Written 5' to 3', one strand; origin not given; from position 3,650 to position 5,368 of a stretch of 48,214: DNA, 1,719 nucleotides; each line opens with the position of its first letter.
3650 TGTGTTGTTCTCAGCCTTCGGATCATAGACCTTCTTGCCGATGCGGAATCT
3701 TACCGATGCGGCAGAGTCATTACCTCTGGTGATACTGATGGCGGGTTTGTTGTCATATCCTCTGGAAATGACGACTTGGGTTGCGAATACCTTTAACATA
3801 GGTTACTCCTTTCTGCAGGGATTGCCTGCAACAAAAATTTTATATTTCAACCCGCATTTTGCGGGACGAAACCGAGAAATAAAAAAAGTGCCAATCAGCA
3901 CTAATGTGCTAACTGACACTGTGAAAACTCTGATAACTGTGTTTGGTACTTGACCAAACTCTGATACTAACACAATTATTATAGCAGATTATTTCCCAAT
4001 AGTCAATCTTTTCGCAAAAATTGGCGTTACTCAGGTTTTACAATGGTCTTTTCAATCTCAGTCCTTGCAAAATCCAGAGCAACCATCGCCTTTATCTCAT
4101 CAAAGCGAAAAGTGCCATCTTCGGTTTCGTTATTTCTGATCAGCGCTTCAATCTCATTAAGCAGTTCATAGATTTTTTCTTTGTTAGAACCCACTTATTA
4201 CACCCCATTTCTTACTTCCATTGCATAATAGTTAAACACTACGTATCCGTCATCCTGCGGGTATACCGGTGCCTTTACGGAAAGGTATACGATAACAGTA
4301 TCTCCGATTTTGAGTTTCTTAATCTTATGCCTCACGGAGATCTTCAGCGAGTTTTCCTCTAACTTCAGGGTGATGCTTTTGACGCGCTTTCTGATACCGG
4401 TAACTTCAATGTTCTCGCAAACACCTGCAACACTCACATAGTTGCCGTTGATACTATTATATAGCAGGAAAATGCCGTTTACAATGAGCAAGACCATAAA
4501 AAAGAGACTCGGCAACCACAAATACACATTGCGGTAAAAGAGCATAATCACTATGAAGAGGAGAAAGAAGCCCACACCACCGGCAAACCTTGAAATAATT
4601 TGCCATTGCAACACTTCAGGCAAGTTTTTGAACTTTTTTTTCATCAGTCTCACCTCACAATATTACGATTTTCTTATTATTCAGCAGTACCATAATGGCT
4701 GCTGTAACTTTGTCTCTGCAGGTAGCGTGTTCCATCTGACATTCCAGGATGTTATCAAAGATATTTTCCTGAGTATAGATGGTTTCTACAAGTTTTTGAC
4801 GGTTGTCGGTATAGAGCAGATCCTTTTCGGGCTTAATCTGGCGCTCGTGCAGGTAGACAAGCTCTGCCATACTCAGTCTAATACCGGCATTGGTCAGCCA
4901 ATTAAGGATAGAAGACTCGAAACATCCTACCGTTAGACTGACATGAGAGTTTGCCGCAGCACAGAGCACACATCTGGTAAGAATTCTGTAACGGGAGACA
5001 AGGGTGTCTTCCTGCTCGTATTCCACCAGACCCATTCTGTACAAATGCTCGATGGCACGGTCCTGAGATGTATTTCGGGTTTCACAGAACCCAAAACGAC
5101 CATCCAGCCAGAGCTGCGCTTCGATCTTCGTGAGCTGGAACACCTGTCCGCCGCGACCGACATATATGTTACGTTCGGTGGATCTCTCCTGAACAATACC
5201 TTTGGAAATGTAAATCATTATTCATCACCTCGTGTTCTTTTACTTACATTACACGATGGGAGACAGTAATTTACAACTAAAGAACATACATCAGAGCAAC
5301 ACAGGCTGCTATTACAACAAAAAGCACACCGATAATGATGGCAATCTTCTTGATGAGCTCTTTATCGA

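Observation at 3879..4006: Conserved promoter + structured leader + terminator unit (copy A) upstream of ssb: candidate cis-regulatory or antitermination RNA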

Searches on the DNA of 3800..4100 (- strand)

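Call 14: search_dna_similar(query=window:3870-4010:-, collection=plasmids, mode=distant, max_evalue=0.01)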
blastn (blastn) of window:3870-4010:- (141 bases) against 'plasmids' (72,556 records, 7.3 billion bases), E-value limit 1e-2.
No match.

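Call 15: search_dna_similar(query=window:3870-4010:-, collection=phages, mode=distant, max_evalue=0.01)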
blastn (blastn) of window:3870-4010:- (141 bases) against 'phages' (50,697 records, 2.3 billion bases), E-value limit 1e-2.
No match.

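Call 16: search_rna_families(source=window, start=3800, end=4100, threshold=evalue, max_evalue=10)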
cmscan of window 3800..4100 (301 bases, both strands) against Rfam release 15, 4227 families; matches with E-value up to 10: 6.
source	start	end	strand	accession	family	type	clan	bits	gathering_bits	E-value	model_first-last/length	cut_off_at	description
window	3887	3920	-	RF03174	mir-4803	Gene; miRNA;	-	17.2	90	1.2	1-74/74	no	mir-4803 microRNA precursor family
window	3881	4001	+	RF02365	Yfr17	Gene; sRNA;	-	16.4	50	0.89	1-264/264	no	Cyanobacterial functional RNA 17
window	3885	3922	-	RF04302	mir-506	Gene; miRNA;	CL00140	15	84.5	2.8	22-60/81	no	mir-506 microRNA precursor family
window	4003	4054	-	RF00283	SCARNA18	Gene; snRNA; snoRNA; scaRNA;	-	14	40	2.4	11-78/83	no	small Cajal body-specific RNA 18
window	3941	3959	-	RF02596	cyano_het_sRNA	Gene; sRNA;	-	12.1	35.7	8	33-51/56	no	Cyanobacteria heterocyst sRNA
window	3957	3970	-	RF03092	Ocean-VII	Gene; sRNA;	-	8.6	53.5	8.8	1-41/41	no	Ocean-VII RNA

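Call 51: build_rna_model(alignment_id=A3, structure=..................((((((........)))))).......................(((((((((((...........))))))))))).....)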
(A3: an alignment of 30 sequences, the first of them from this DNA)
Model R1 built from alignment A3 (30 sequences, 99 columns); structure: as given.
model positions 94; base pairs 17; branch points 1; effective number of sequences 3.61; information 0.608 bits per position. Calibrated on 0.2 Mb of random sequence (short: E-values are rough).
structure used (alignment columns):
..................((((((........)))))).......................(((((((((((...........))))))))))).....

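Call 52: search_with_rna_model(model_id=R1, sources=[window, L018, L021, L022, L023, L025, L026, L028, L029, L030, L032, L033, L035, L036, L038, L043, L044, L045, L046, L047, L049, L050, L054, L055, L057, L058, L059, L062, L064, L066, L067, L069, L070, L072, L074, L075, L076, L078, L079, L080, L081, L082, L084, L087, L088, L089, L090, L091, L093, L095, L096, L101, L102, L105, L106, L107, L109, L111, L112, L113, L016, L108, L110, L040, L041, L042], max_evalue=0.01, make_alignment=true)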
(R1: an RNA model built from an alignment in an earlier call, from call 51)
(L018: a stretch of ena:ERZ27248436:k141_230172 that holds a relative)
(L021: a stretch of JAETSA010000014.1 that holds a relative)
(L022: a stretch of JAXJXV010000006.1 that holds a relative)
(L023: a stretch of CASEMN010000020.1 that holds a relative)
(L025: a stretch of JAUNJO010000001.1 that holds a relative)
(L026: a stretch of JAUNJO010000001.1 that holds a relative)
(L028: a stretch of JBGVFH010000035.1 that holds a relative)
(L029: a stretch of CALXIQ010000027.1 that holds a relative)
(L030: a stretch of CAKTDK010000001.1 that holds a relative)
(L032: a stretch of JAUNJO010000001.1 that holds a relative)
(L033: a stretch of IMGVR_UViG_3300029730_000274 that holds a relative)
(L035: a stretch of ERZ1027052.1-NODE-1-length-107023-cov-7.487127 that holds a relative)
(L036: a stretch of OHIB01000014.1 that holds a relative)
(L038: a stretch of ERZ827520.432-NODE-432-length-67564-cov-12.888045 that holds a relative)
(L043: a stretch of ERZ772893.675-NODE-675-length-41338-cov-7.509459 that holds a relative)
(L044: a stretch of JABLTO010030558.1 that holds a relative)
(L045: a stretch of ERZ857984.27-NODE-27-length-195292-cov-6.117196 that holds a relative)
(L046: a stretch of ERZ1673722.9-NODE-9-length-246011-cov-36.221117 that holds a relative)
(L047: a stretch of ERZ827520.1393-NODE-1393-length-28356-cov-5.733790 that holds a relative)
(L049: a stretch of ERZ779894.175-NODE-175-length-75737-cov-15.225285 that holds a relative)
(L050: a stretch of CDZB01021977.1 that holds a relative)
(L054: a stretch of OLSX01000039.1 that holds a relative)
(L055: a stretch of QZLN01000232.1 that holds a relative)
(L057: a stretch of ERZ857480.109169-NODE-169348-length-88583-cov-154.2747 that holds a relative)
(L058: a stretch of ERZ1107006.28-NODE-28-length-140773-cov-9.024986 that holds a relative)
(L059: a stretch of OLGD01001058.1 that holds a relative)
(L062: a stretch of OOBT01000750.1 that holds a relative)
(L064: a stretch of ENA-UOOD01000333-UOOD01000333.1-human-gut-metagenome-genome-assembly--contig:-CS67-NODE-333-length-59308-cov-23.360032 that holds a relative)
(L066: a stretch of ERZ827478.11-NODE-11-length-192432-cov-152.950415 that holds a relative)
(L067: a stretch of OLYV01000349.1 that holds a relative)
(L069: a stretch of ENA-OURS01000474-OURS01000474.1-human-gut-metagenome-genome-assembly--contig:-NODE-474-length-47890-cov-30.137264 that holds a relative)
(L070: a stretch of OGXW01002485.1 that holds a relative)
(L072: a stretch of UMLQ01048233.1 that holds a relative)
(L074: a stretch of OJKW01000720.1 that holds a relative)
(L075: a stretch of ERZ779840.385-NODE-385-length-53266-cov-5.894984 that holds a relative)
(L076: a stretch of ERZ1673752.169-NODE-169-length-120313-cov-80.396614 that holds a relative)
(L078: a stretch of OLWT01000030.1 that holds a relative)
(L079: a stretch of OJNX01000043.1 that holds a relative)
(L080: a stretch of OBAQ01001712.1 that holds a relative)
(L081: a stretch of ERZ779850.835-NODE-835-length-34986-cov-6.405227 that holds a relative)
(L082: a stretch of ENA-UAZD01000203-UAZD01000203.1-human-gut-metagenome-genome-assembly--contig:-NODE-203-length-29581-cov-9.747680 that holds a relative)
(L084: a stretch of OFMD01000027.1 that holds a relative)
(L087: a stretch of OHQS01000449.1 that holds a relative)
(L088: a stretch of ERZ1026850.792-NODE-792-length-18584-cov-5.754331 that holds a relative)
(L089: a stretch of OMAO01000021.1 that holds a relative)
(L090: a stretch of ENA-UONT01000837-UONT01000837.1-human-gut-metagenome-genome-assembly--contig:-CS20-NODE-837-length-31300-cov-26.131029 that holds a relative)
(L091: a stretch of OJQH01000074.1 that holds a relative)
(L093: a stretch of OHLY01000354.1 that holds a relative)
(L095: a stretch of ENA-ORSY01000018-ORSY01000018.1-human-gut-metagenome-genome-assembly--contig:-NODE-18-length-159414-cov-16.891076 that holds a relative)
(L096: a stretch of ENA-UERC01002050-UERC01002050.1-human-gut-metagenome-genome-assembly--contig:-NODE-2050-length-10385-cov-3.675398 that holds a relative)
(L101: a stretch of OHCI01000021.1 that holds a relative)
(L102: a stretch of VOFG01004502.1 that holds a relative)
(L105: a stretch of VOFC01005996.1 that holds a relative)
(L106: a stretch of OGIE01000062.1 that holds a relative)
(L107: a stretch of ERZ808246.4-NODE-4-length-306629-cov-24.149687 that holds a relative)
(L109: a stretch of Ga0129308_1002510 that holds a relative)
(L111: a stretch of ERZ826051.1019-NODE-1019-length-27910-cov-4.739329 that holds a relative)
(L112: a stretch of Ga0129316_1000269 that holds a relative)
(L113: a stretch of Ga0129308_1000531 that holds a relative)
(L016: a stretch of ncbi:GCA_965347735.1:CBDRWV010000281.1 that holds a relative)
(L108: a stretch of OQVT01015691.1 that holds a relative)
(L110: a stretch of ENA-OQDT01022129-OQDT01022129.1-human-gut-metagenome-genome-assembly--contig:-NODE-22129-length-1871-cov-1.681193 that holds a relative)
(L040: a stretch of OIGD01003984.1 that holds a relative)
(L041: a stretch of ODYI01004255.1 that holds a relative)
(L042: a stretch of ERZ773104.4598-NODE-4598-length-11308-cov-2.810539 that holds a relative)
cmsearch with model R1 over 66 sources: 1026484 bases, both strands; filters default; matches with E-value up to 0.01: 94.
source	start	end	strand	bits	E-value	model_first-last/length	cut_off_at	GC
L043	4792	4885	+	97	2.7e-17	1-94/94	no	0.37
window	3883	3977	-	96.5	3.4e-17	1-94/94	no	0.37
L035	9824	9918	+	96.1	4.2e-17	1-94/94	no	0.38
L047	7921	8015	+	94.3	1e-16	1-94/94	no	0.38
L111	9822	9914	+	94.2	1.1e-16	1-94/94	no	0.37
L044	9826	9920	+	93.2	1.8e-16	1-94/94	no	0.38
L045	9826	9920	+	93.2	1.8e-16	1-94/94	no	0.38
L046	9826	9920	+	93.2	1.8e-16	1-94/94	no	0.38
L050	9826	9920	+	93.2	1.8e-16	1-94/94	no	0.38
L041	2162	2256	+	93.2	1.8e-16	1-94/94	no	0.38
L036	9825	9919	+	92.1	3.1e-16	1-94/94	no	0.38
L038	3717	3811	+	92.1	3.1e-16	1-94/94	no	0.38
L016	2320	2413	+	92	3.4e-16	1-94/94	no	0.32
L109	4298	4391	+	91.9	3.5e-16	1-94/94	no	0.4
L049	9820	9914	+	90.9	5.7e-16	1-94/94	no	0.39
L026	2371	2465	-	90.7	6.2e-16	1-94/94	no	0.41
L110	417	509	+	89.9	9.6e-16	1-94/94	no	0.34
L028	1996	2090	-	88.6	1.9e-15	1-94/94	no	0.4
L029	6951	7044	-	88.5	1.9e-15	1-94/94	no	0.39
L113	9823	9915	+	87.4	3.4e-15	1-94/94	no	0.35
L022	2577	2670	+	86.9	4.4e-15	1-94/94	no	0.39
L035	19266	19359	+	86.7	4.8e-15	1-94/94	no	0.39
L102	9823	9916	+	86.3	5.8e-15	1-94/94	no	0.37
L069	492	585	+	86.3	5.8e-15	1-94/94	no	0.38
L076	9823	9916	+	85.8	7.5e-15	1-94/94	no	0.37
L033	1642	1735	+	85.1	1.1e-14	1-94/94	no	0.38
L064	9823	9916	+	85.1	1.1e-14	1-94/94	no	0.38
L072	8404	8497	+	85.1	1.1e-14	1-94/94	no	0.38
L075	4447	4540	+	85.1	1.1e-14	1-94/94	no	0.38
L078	9823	9916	+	85.1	1.1e-14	1-94/94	no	0.38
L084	9823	9916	+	85.1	1.1e-14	1-94/94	no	0.38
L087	9823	9916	+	85.1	1.1e-14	1-94/94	no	0.38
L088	9824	9917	+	85.1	1.1e-14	1-94/94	no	0.38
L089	9823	9916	+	85.1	1.1e-14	1-94/94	no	0.38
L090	9823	9916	+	85.1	1.1e-14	1-94/94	no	0.38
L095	9823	9916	+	85.1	1.1e-14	1-94/94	no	0.38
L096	1597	1690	+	85.1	1.1e-14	1-94/94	no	0.38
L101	9823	9916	+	85.1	1.1e-14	1-94/94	no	0.38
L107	9823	9916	+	85.1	1.1e-14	1-94/94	no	0.38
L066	9823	9916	+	84.7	1.3e-14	1-94/94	no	0.39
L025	4355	4447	-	84.5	1.5e-14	1-94/94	no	0.38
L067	2393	2486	+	84.4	1.5e-14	1-94/94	no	0.39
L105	9818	9911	+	84.4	1.5e-14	1-94/94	no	0.39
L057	9827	9919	+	84.3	1.6e-14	1-94/94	no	0.4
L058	9827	9919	+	84.3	1.6e-14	1-94/94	no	0.4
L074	9823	9916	+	83.8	2.1e-14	1-94/94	no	0.39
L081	7922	8015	+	83.8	2.1e-14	1-94/94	no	0.39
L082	6774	6867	+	83.8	2.1e-14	1-94/94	no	0.39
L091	7080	7173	+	83.8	2.1e-14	1-94/94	no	0.39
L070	4270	4363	+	83.6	2.4e-14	1-94/94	no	0.38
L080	568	661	+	82.4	4.3e-14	1-94/94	no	0.4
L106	9824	9917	+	82.4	4.3e-14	1-94/94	no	0.4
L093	2119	2212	+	82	5.3e-14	1-94/94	no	0.38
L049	19705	19796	+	80.5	1.1e-13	1-94/94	no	0.41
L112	9830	9922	+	80.3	1.2e-13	1-94/94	no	0.39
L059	18599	18689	+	80.2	1.3e-13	1-94/94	no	0.34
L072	18820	18910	+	80.2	1.3e-13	1-94/94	no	0.34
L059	9821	9914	+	79.9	1.5e-13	1-94/94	no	0.37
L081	18356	18446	+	78.9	2.5e-13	1-94/94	no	0.35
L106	20295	20385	+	78.9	2.5e-13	1-94/94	no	0.35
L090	20302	20392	+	78.7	2.8e-13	1-94/94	no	0.34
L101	20303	20393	+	78.7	2.8e-13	1-94/94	no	0.34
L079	18963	19053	+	78.6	2.8e-13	1-94/94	no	0.35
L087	20314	20404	+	78.6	2.8e-13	1-94/94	no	0.35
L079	9823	9916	+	78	3.8e-13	1-94/94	no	0.38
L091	17559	17649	+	77.7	4.4e-13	1-94/94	no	0.36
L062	9824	9916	+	77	6.6e-13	1-94/94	no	0.37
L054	9825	9919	+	76.9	6.8e-13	1-94/94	no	0.33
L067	11168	11258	+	76.7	7.4e-13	1-94/94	no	0.34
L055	9825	9919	+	75.6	1.3e-12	1-94/94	no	0.33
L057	18170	18260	+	73.6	3.6e-12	1-94/94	no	0.4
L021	1451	1539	+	73.1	4.6e-12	1-94/94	no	0.39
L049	1450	1538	+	73.1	4.6e-12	1-94/94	no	0.39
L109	14532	14622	+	72.9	5.1e-12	1-94/94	no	0.4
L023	5277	5365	+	72.2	7.3e-12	1-94/94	no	0.36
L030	5852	5940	-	72.2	7.3e-12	1-94/94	no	0.36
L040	1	73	+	69.9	2.3e-11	22-94/94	5'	0.41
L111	5925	6011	+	69.3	3.2e-11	1-94/94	no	0.31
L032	4576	4663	-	68.3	5.1e-11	1-94/94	no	0.35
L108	764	857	+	64.2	4.3e-10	1-94/94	no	0.36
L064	446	532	+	62.1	1.2e-09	1-94/94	no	0.33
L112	19546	19636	+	62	1.2e-09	1-94/94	no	0.42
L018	2331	2423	+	58.1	9.2e-09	1-94/94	no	0.44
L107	3089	3175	+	57.8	1e-08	1-94/94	no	0.33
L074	20259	20339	+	53.8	8.2e-08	1-84/94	3'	0.35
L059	3847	3933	+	51.2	2.9e-07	1-94/94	no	0.32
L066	20408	20468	+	40.6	6.2e-05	1-60/94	3'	0.36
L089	20410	20468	+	38.9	0.00015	1-58/94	3'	0.36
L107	20421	20480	+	38.6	0.00018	1-59/94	3'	0.35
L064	20421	20480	+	37.7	0.00028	1-59/94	3'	0.37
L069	11091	11149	+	35.9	0.00067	1-58/94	3'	0.39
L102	20432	20489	+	34.1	0.0017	1-57/94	3'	0.38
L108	816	896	-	31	0.0083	1-94/94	no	0.33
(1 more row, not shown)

Alignment A4: 94 matches aligned to the model, 100 columns, each read 5' to 3' on its own strand. Consensus structure (alignment columns), stored with it:
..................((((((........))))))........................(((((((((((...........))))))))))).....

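Call 107: search_with_rna_model(model_id=R1, sources=[L114, L115, L116], max_evalue=1, show_alignments=4)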
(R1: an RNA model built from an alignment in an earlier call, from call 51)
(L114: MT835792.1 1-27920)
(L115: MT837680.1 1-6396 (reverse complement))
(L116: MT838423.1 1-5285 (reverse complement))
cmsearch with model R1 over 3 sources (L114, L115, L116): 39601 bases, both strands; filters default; matches with E-value up to 1: 3.
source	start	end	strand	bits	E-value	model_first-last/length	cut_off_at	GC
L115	3256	3348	+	77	2.5e-14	1-94/94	no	0.37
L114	37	165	+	24.3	0.0091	1-94/94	no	0.39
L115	3307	3393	-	21.6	0.036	1-94/94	no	0.33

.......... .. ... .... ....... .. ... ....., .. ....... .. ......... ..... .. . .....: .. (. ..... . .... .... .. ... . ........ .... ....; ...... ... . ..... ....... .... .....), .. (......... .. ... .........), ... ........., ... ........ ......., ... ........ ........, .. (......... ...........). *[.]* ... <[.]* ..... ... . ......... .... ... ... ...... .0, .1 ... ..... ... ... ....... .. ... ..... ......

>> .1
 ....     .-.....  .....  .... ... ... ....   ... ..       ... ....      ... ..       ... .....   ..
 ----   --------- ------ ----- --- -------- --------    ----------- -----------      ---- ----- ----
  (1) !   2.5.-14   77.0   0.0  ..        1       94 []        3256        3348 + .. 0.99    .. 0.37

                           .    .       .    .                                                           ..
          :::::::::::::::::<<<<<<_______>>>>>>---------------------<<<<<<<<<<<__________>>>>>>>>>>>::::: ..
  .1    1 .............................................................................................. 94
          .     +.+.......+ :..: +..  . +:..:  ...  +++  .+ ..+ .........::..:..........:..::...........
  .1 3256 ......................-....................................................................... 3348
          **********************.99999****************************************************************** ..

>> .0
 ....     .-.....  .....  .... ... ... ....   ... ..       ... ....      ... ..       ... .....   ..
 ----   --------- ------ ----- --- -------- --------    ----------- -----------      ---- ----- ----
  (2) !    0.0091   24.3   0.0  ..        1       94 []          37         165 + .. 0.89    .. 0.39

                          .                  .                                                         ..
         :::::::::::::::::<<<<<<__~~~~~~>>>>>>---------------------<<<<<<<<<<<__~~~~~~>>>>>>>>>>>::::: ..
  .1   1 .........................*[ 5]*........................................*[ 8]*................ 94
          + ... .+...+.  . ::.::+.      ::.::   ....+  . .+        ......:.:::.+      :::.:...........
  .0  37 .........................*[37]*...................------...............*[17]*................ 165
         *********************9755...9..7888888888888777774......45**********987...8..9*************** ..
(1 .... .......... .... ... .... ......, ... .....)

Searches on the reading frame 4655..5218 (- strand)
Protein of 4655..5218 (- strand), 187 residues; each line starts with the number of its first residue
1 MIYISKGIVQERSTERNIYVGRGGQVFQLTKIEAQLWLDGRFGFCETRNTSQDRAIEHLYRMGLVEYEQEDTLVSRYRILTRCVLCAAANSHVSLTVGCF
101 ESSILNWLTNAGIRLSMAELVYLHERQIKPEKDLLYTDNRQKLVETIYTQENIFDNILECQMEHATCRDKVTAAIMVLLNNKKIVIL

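Call 11: search_protein_families(library=pfam, proteins=[window:4655-5218:-], max_evalue=0.01)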
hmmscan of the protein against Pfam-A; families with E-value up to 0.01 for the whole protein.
window:4655-5218:- (187 aa): 0 families

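Call 57: search_protein_families(library=phrogs, proteins=[window:4655-5218:-], max_evalue=0.001)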
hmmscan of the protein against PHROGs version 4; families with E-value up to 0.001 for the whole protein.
window:4655-5218:- (187 aa): 0 families

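Call 58: search_protein_families(library=ncbifam, proteins=[window:4655-5218:-], max_evalue=0.001)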
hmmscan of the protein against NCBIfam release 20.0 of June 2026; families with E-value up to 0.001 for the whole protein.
window:4655-5218:- (187 aa): 0 families

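Call 64: search_solved_structures(query=window:4655-5218:-, max_evalue=1)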
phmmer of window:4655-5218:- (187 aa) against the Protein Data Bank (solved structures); distinct sequences matched with E-value up to 1: 0.

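Call 90: find_homologous_proteins(query=window:4655-5218:-)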
Query window:4655-5218:- (187 aa): 139 proteins with E <= 0.001 among 173 candidates; the best 120 are listed.
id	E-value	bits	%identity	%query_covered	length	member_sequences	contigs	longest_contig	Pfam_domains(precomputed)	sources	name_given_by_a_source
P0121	7.7e-113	392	96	100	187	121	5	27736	-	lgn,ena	-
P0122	3.3e-107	374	90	100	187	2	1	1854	-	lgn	-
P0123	1.1e-106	372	92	100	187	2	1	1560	-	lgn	-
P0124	4.9e-106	370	89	100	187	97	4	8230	-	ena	-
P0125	6.6e-106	370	91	100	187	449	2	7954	-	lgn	-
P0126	1.7e-105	368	89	100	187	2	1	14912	-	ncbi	-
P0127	1.9e-103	362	87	100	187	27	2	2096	-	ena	-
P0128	4.7e-103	360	88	100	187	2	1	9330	-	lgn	-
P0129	8.9e-103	359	88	100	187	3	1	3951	-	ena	-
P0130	3.9e-102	357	88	100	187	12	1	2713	-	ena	-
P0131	5.9e-102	357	87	100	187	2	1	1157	-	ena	-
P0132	2.1e-101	355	88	100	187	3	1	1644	-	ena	-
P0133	2.2e-100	352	84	100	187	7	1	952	-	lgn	-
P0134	9.7e-100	350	85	100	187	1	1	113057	-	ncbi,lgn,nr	ncbi:MAG: hypothetical protein Q4D44_00390 [Eubacteriales bacterium]|nr:hypothetical protein [Eubact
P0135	1.2e-99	349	83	100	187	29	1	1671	-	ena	-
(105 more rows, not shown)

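Call 97: predict_structure(alignment_id=A9)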
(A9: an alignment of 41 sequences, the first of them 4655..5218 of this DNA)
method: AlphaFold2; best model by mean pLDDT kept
length: 187 residues; sequences in the alignment: 41
mean_pLDDT: 91.9   pTM: 0.87
mean pLDDT of the five models: 91.9, 91.7, 91.3, 91.1, 90.9
residues with pLDDT >= 90: 152; 70-90: 23; 50-70: 12; < 50: 0
segments of 3 or more residues with pLDDT < 50: none
pLDDT, mean of each block of 10 residues (from residue 1): 95 85 91 94 96 97 97 98 91 72 95 95 96 95 89 75 96 96 93
secondary structure, 60 per line:
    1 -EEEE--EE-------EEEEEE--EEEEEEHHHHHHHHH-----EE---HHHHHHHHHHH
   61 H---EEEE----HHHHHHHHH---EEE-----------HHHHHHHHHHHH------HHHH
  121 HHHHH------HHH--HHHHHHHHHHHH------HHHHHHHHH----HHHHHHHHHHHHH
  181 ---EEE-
elements in order: E2-5 E17-22 E25-30 H31-39 H50-61 E65-68 H73-81 E85-87 H99-110 H117-125 H137-148 H155-163 H168-180 E184-186

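Call 100: fold_search(model_id=the predicted structure, library=pdb)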
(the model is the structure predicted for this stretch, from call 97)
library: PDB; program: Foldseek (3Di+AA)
matches with E <= 10: 213; with E <= 0.001: 0
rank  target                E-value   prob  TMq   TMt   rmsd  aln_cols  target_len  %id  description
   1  6gri_2                2.5e-01  0.75  0.27  0.20   4.6        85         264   14  E. coli Microcin synthetase McbBCD complex (released 2019-01-30)
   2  6za5_A                7.2e-01  0.03  0.09  0.04  18.4       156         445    8  M. tuberculosis salicylate synthase MbtI in complex with salicylate and Mg2+ (released 2020-07-15)
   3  1bdx_A                7.6e-01  0.06  0.17  0.17  13.3       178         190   12  E. COLI DNA HELICASE RUVA WITH BOUND DNA HOLLIDAY JUNCTION, ALPHA CARBONS AND PHOSPHATE ATOMS ONLY (released 1999-11-24)
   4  6gos_1                9.0e-01  0.33  0.25  0.17   4.6        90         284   14  E. coli Microcin synthetase McbBCD complex with pro-MccB17 bound (released 2019-01-30)
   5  8qn5_C                9.0e-01  0.04  0.11  0.06  17.6       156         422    8  M. tuberculosis salicylate synthase MbtI in complex with methyl-AMT (new crystal form) (released 2023-11-15)
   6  2g5f_A                9.5e-01  0.04  0.11  0.06  17.8       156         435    9  The structure of MbtI from Mycobacterium Tuberculosis, the first enzyme in the synthesis of Mycobactin, reveals it to  (released 2006-09-05)
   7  8qn5_A                1.0e+00  0.03  0.09  0.05  18.3       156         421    8  M. tuberculosis salicylate synthase MbtI in complex with methyl-AMT (new crystal form) (released 2023-11-15)
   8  3st6_C                1.1e+00  0.04  0.11  0.06  17.4       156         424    9  Structure of a M. tuberculosis Synthase, MbtI, in Complex with an Isochorismate Analogue Inhibitor (released 2012-05-30)
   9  4bwm_A                1.1e+00  0.04  0.19  0.09  16.8       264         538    8  KlenTaq mutant in complex with a RNA/DNA hybrid (released 2013-09-18)
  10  3rv6_A                1.1e+00  0.04  0.11  0.06  18.3       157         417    8  Structure of a M. tuberculosis Salicylate Synthase, MbtI, in Complex with an Inhibitor with Phenyl R-Group (released 2012-05-09)
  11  3rv7_C                1.2e+00  0.03  0.11  0.05  17.9       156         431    9  Structure of a M. tuberculosis Salicylate Synthase, MbtI, in Complex with an Inhibitor with Isopropyl R-Group (released 2012-05-09)
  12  6ge8_B                1.3e+00  0.05  0.14  0.08  13.4       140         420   11  Crystal structure of Mycobacterium tuberculosis BioA (released 2019-05-08)
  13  3rv6_B                1.3e+00  0.03  0.11  0.06  18.3       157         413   10  Structure of a M. tuberculosis Salicylate Synthase, MbtI, in Complex with an Inhibitor with Phenyl R-Group (released 2012-05-09)
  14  3h5r_B                1.3e+00  0.06  0.22  0.14  15.4       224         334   12  Crystal structure of E. coli MccB + Succinimide (released 2009-06-16)
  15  3rv9_D                1.3e+00  0.03  0.10  0.05  18.0       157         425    8  Structure of a M. tuberculosis Salicylate Synthase, MbtI, in Complex with an Inhibitor with Ethyl R-Group (released 2012-05-09)
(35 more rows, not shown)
